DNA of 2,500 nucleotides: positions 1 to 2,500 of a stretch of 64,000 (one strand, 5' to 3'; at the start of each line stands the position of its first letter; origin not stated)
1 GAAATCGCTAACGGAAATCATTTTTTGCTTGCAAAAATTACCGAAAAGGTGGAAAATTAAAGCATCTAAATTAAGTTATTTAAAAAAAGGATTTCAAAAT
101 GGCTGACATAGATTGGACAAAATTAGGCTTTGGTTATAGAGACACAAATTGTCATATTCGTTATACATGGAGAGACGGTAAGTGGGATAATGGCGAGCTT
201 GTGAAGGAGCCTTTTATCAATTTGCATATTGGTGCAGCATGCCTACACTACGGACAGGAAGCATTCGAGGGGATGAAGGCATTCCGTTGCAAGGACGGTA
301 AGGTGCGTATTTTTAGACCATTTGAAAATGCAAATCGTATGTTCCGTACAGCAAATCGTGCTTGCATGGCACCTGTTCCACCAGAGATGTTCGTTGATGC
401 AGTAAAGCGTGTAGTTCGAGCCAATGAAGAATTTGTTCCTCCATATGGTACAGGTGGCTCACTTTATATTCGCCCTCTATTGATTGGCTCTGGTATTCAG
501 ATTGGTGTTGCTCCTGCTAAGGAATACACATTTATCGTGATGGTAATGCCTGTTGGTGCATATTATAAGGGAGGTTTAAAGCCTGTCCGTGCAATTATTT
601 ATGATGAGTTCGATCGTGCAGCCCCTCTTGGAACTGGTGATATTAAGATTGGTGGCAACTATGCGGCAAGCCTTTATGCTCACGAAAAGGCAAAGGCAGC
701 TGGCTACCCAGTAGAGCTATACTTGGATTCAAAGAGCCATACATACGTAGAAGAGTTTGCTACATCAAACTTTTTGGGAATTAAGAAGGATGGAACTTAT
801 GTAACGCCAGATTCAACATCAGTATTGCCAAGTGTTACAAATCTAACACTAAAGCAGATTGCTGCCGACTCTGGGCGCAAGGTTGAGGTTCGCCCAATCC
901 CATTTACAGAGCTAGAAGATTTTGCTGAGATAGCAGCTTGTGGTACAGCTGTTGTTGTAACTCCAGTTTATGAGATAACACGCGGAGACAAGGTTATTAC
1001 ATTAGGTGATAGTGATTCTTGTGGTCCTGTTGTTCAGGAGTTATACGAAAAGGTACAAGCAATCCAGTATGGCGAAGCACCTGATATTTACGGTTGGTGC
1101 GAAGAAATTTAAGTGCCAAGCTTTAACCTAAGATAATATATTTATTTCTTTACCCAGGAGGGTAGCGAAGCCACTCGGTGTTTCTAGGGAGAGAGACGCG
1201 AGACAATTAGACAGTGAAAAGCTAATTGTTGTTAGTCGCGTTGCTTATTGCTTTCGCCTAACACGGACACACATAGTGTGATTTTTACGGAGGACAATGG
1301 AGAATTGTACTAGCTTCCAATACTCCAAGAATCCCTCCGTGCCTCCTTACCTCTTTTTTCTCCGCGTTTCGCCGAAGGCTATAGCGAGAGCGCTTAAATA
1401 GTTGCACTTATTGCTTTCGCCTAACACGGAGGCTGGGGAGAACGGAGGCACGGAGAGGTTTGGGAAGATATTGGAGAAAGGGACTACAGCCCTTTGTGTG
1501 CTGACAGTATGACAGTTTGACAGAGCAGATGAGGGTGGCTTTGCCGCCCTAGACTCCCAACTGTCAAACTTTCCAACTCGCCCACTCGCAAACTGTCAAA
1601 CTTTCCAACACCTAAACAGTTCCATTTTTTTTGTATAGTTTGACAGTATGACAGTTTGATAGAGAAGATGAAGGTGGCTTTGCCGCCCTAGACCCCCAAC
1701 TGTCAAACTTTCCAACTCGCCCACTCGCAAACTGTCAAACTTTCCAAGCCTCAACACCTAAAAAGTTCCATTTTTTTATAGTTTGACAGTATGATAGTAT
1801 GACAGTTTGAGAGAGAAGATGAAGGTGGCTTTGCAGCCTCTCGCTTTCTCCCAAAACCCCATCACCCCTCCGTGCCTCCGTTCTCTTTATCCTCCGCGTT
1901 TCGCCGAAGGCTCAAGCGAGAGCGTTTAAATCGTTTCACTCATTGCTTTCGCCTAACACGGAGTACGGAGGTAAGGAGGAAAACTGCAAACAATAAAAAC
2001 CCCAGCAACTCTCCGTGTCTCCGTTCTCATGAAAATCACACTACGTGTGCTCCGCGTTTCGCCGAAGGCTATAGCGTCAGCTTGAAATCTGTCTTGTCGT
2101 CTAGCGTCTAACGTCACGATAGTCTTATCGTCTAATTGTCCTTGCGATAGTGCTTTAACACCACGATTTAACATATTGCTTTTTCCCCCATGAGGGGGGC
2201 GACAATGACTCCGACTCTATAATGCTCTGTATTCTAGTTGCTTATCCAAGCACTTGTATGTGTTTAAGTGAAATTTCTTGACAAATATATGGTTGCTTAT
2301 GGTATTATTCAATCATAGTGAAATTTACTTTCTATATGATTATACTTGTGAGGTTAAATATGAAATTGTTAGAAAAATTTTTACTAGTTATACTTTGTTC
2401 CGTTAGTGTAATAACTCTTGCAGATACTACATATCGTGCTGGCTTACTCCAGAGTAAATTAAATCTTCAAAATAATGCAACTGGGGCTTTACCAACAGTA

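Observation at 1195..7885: Two large mosaic repeat arrays bracket the giant surface-protein gene and precede the BspA-like gene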

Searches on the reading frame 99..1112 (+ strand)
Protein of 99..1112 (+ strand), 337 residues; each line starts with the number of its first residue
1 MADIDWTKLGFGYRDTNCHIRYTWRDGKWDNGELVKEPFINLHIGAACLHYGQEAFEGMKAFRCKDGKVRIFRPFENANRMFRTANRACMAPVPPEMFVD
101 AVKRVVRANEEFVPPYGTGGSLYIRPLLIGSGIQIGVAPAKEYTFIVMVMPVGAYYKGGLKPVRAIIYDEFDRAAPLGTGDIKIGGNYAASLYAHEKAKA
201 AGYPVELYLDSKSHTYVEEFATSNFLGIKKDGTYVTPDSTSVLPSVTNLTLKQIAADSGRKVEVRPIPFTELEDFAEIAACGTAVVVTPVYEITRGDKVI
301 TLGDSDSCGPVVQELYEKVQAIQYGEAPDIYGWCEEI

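Call 19: find_encoding_contigs(protein=window:99-1112:+, flank=10000, max_places=10)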
Protein window:99-1112:+ (337 aa): no gene with exactly this product is on record in the collection.

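Call 20: find_homologous_proteins(query=window:99-1109:+)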
Query window:99-1109:+ (337 aa): 8000 proteins with E <= 0.001 among 8000 candidates; the best 120 are listed.
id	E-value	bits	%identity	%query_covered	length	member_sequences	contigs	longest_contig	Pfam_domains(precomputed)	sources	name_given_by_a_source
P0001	1.4e-221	753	95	100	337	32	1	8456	PF01063.25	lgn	-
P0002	3.1e-202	689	88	100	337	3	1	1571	PF01063.25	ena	-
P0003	4.3e-199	679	84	100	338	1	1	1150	PF01063.25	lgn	-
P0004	7.1e-197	671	82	100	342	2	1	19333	PF01063.25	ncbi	-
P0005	2.3e-182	624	78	100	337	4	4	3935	PF01063.25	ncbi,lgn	-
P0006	3.8e-182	623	78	100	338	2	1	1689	PF01063.25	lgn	-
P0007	1.1e-181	621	78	100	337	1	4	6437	PF01063.25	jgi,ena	-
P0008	3.0e-181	620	77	100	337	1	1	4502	PF01063.25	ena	-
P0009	5.7e-181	619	78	100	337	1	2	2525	PF01063.25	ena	-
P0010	8.1e-181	619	76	99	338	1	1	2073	PF01063.25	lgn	-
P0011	1.5e-180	618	77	100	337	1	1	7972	PF01063.25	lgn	-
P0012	1.5e-180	618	77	99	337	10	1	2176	PF01063.25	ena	-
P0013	2.9e-180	617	77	100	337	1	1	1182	PF01063.25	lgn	-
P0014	2.9e-180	617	76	100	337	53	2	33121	PF01063.25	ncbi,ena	-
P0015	5.2e-180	616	77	100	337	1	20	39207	PF01063.25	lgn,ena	-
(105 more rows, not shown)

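Call 21: find_encoding_contigs(protein=P0001, flank=10000, max_places=6)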
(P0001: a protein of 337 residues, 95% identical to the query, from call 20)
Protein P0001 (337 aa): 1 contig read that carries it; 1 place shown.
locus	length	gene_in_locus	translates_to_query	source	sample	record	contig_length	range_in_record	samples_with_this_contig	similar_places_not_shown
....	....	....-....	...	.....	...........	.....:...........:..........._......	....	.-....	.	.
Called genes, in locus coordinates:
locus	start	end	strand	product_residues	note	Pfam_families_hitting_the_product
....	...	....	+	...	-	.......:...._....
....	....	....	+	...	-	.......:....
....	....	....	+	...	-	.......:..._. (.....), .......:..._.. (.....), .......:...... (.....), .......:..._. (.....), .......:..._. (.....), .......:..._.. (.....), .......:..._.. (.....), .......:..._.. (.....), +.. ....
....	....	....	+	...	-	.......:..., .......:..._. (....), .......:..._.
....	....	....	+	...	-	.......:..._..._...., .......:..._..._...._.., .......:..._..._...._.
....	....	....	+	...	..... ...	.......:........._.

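Call 22: find_encoding_contigs(protein=P0004, flank=10000, max_places=6)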
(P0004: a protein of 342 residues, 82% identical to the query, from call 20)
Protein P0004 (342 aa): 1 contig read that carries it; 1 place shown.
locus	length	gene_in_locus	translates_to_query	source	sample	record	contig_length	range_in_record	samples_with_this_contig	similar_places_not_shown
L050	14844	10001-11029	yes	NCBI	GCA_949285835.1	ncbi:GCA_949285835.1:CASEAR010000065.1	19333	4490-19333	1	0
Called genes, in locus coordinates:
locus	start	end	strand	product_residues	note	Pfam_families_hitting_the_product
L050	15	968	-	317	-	PF03786:UxuA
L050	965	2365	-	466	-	PF02449:Glyco_hydro_42 (weak)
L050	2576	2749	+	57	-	PF13237:Fer4_10, PF14697:Fer4_21, PF00037:Fer4, PF12838:Fer4_7, PF13187:Fer4_9, PF12797:Fer4_2, PF12837:Fer4_6, PF00037:Fer4, +7 more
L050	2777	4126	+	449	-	PF13439:Glyco_transf_4 (weak)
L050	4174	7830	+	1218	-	PF02811:PHP, PF07733:DNA_pol3_alpha, PF17657:DNA_pol3_finger, PF14579:HHH_6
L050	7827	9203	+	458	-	PF02386:TrkH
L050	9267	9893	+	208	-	PF02254:TrkA_N, PF02080:TrkA_C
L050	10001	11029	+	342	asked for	PF01063:Aminotran_4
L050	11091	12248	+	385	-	PF01408:GFO_IDH_MocA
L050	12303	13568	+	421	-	PF00117:GATase (weak), PF02540:NAD_synthase (weak), PF01171:ATP_bind_3 (faint), PF00958:GMP_synt_C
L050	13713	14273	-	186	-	PF01936:NYN (weak)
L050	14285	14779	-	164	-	PF01381:HTH_3 (weak)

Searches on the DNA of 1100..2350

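Call 45: search_rna_families(source=window, start=1100, end=2350, threshold=evalue, max_evalue=1)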
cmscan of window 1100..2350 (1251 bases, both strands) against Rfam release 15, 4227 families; matches with E-value up to 1: 1.
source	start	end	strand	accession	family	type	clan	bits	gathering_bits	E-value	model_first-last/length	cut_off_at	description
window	1723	1798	+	RF04265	mir-4650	Gene; miRNA;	-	19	80.7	0.72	1-97/97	no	mir-4650 microRNA precursor family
